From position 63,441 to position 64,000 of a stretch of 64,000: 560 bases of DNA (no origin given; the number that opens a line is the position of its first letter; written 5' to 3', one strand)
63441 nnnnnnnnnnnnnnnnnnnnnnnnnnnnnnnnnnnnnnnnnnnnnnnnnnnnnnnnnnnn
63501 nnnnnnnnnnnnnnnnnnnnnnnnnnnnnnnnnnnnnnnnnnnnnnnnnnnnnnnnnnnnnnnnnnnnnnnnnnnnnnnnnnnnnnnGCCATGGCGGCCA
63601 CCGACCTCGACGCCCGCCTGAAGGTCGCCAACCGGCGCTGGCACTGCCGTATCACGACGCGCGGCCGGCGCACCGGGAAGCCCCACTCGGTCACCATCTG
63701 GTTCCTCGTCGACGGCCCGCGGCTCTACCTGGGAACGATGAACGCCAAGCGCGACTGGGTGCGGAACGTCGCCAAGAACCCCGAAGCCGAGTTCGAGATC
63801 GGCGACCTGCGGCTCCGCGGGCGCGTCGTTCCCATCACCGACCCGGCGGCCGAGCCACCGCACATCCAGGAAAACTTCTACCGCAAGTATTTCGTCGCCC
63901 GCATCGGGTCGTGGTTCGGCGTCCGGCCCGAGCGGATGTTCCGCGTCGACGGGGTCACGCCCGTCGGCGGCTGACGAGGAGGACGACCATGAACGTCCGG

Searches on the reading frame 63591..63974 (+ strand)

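Call 38: search_protein_families(library=pfam, proteins=[window:63591-63974:+], max_evalue=0.001)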
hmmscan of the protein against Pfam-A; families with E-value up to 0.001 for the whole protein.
window:63591-63974:+ (127 aa): 3 families
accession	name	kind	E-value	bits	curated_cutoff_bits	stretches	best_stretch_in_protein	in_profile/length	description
PF01243.27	PNPOx_N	-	1.5e-06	29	28.1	1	19-91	15-85/120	Pyridoxamine 5'-phosphate oxidase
PF04075.20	F420H2_quin_red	-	2.3e-06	28.2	22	1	21-85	28-96/130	F420H(2)-dependent quinone reductase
PF10012.15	DUF2255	-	0.0004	21.1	29.8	1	20-101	12-93/115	Uncharacterized protein conserved in bacteria (DUF2255)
